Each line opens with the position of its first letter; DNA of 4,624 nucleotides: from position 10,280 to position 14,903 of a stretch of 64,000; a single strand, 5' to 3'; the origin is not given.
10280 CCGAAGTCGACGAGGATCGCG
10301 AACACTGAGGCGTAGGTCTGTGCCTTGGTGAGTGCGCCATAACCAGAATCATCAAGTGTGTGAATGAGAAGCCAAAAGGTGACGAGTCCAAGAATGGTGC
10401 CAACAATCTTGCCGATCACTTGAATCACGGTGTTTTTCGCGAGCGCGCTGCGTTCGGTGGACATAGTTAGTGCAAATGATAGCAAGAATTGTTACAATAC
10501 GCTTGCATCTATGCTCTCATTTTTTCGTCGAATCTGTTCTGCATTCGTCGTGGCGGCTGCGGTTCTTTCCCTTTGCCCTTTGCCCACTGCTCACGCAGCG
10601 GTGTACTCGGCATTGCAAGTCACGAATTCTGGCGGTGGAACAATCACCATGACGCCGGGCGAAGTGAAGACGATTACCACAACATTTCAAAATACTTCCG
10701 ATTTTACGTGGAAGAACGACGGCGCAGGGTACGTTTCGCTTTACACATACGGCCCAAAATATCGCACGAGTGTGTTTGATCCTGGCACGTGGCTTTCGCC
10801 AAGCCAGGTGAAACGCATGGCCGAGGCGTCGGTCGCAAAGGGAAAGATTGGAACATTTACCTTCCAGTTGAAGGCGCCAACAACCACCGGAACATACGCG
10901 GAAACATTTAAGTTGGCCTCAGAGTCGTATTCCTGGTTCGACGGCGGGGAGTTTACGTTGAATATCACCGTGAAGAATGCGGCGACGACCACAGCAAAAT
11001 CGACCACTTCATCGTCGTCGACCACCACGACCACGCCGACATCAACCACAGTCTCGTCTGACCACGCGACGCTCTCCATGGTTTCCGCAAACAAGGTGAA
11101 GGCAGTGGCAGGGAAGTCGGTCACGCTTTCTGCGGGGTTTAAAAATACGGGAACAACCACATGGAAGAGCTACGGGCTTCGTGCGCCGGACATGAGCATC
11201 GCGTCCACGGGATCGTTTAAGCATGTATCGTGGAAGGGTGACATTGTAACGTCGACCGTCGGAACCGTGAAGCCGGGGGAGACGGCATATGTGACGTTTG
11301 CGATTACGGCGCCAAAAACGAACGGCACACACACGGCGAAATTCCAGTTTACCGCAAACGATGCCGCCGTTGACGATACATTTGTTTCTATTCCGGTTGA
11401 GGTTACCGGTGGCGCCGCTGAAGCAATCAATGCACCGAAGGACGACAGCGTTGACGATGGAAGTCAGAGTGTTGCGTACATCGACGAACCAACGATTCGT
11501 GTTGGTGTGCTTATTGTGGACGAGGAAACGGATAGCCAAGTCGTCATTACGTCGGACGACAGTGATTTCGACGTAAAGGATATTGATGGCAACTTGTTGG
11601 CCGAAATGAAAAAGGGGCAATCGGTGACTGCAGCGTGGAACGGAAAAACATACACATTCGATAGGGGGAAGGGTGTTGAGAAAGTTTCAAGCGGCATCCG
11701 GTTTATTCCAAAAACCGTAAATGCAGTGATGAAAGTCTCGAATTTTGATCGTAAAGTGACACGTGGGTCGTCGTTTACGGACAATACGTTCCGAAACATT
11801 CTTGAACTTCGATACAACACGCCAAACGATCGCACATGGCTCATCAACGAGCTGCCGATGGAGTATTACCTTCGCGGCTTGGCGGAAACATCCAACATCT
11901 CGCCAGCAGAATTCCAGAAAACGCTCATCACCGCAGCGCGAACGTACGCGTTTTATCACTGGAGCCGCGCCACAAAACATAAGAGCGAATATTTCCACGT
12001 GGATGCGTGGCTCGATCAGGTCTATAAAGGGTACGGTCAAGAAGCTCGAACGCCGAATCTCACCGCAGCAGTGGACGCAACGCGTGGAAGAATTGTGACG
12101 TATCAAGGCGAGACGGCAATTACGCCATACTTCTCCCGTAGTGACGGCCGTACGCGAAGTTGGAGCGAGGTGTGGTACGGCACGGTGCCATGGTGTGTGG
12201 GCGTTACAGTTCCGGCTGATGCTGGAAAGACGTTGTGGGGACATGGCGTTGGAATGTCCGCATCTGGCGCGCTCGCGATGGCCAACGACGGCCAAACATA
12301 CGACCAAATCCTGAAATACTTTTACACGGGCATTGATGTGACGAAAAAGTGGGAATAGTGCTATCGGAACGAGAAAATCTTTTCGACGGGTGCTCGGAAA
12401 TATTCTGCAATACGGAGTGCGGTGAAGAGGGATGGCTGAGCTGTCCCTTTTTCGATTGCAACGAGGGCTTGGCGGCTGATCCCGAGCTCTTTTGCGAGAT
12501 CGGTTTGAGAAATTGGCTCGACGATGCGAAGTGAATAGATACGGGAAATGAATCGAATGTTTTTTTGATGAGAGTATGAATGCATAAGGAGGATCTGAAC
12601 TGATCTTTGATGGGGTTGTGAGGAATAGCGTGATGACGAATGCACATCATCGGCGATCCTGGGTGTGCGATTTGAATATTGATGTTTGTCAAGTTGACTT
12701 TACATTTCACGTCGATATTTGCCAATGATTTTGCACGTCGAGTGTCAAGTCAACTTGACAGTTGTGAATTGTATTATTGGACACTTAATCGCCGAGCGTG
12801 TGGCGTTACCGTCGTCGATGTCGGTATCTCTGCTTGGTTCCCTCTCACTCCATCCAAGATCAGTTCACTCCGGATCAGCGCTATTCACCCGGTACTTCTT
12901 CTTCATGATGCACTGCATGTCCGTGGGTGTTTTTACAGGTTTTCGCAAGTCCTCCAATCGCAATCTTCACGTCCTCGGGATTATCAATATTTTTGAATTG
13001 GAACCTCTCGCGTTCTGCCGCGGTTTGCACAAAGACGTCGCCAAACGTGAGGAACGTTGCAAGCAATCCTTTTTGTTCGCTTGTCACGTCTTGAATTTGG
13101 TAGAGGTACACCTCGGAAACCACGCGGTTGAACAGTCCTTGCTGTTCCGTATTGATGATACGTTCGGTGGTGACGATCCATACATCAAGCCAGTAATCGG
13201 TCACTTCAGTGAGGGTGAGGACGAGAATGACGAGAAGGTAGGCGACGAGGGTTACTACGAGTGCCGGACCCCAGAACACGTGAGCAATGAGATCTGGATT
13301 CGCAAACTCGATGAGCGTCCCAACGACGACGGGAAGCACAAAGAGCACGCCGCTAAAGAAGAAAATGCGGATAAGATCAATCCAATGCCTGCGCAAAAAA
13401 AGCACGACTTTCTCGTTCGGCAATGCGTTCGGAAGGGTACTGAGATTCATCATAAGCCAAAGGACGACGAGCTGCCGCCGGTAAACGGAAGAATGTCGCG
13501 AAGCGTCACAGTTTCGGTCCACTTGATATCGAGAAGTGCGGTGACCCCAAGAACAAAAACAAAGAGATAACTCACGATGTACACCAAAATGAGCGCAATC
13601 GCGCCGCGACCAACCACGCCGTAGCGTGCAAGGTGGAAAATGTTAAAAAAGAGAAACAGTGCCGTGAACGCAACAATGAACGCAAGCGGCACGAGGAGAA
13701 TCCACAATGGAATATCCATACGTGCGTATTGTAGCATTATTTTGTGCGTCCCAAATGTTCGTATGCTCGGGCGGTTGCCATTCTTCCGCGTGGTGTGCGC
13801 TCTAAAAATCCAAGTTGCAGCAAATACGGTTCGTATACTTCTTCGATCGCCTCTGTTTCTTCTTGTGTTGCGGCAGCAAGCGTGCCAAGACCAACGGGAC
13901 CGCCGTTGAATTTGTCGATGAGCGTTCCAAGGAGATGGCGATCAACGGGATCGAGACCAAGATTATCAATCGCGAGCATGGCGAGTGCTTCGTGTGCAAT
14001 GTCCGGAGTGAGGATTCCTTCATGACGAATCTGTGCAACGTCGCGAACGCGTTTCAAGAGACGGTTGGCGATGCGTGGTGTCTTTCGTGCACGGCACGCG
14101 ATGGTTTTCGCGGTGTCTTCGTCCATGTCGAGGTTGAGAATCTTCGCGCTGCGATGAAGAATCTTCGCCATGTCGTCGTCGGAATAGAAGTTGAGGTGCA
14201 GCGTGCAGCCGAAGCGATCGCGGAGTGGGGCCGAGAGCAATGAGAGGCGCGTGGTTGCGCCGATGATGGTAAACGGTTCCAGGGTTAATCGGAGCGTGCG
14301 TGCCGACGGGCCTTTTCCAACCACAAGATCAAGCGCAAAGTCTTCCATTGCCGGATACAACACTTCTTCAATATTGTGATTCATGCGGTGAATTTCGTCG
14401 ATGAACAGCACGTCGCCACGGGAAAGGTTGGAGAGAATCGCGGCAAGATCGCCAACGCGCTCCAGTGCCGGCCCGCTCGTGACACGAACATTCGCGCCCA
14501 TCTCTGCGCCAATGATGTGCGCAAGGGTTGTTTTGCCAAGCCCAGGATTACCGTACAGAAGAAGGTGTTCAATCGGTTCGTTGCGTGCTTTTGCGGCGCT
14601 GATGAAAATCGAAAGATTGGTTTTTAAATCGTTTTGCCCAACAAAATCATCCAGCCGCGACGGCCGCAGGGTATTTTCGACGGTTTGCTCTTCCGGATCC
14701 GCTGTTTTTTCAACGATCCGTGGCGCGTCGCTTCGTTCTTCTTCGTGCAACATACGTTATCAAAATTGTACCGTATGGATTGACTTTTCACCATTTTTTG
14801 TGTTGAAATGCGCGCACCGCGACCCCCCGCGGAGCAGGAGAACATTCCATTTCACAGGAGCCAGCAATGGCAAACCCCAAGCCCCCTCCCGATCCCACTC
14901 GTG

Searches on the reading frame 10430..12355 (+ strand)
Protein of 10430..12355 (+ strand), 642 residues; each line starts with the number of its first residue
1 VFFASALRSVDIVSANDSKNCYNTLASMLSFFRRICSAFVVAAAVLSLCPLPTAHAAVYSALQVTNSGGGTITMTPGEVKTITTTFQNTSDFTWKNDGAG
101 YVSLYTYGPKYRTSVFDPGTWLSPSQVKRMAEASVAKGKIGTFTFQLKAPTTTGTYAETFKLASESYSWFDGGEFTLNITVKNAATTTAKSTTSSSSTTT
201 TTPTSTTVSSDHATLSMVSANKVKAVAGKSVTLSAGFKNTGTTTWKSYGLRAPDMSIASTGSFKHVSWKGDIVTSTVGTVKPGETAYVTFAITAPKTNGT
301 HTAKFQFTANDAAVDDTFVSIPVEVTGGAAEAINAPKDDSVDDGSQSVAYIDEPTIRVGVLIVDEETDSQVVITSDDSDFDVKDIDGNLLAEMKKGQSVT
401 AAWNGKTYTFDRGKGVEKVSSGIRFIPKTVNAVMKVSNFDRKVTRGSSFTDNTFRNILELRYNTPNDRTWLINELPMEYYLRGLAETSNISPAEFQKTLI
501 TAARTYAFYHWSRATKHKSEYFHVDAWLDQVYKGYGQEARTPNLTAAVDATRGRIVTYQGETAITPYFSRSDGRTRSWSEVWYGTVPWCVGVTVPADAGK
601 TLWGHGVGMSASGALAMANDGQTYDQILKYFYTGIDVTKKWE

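Call 8: search_protein_families(library=pfam, proteins=[window:10430-12355:+], max_evalue=0.01)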
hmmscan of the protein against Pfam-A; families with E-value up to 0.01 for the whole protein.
window:10430-12355:+ (642 aa): 2 families
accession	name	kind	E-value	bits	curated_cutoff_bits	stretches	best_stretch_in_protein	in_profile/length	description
PF08486.15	SpoIID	-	3.7e-12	47.2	23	1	467-558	3-97/97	Stage II sporulation protein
PF16158.11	N_BRCA1_IG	-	3.8e-10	40.7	28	2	73-181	7-108/108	Ig-like domain from next to BRCA1 gene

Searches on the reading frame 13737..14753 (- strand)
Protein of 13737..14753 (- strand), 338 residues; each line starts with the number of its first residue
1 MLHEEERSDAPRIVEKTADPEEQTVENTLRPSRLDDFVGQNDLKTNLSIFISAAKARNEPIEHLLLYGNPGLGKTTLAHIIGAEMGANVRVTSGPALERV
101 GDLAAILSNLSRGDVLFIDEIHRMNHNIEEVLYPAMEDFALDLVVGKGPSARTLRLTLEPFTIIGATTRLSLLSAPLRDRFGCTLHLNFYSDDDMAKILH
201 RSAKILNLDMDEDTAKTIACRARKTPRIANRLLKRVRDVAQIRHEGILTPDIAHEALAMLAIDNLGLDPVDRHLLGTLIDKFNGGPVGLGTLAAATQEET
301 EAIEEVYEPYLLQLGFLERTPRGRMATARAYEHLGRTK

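Call 8: search_protein_families(library=pfam, proteins=[window:13737-14753:-], max_evalue=0.01)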
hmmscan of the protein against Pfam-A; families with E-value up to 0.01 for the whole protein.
window:13737-14753:- (338 aa): 17 families
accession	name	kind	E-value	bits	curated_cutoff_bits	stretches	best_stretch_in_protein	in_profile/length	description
PF05496.18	RuvB_N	-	1.8e-75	252.5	27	1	29-187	1-159/159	Holliday junction DNA helicase RuvB P-loop domain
PF17864.7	AAA_lid_4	-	4.5e-26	90.8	27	1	190-263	1-74/74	RuvB AAA lid domain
PF05491.19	RuvB_C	-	3.3e-24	85.1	24.7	1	265-334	2-71/72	RuvB C-terminal winged helix domain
PF00004.35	AAA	-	7.9e-20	72.1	21.2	1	64-185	1-127/131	ATPase family associated with various cellular activities (AAA)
PF07728.20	AAA_5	-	1.1e-09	38.9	22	1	63-181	1-139/139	AAA domain (dynein-related subfamily)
PF05673.19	DUF815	-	3.7e-06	26.7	23.8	1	29-121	22-116/249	Protein of unknown function (DUF815)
PF01078.27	Mg_chelatase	-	0.00014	21.8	20.3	0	35-81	3-42/207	Magnesium chelatase, subunit ChlI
PF20720.3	nSTAND3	-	0.00016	21.8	27.2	1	62-88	18-44/155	Novel STAND NTPase 3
PF13191.12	AAA_16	-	0.0002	22.3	32.6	1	56-99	20-63/167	AAA ATPase domain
PF06068.19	TIP49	-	0.00066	19.4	23.8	0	34-92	23-81/347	TIP49 P-loop domain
PF00308.24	Bac_DnaA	-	0.0019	18.9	23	0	36-88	9-61/162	Bacterial DnaA ATPAse domain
PF13401.12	AAA_22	-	0.0021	18.8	27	0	63-81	7-25/130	AAA domain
PF00493.29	MCM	-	0.0025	17.4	23.3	0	62-138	58-147/224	MCM P-loop domain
PF00910.28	RNA_helicase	-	0.0036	18.2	21.5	1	65-134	2-73/105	RNA helicase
PF07726.17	AAA_3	-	0.0075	16.6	27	0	63-89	1-27/131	ATPase family associated with various cellular activities (AAA)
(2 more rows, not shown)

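Call 40: find_encoding_contigs(protein=window:13737-14753:-, flank=10000, max_places=1)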
Protein window:13737-14753:- (338 aa): 2 contigs read that carry it; 1 place shown.
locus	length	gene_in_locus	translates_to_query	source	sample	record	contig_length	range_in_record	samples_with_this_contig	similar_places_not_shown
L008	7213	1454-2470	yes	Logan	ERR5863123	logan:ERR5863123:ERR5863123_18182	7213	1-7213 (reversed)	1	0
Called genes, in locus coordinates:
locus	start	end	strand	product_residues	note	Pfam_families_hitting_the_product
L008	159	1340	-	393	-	-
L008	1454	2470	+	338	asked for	PF05673:DUF815 (faint), PF05496:RuvB_N, PF00004:AAA, PF07728:AAA_5, PF17864:AAA_lid_4, PF05491:WHD_RuvB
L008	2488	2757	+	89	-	-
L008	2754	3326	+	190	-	PF03703:bPH_2 (faint)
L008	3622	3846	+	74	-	PF12844:HTH_19, PF13560:HTH_31 (weak), PF01381:HTH_3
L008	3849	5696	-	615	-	PF16158:N_BRCA1_IG (faint), PF08486:SpoIID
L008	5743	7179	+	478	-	PF01943:Polysacc_synt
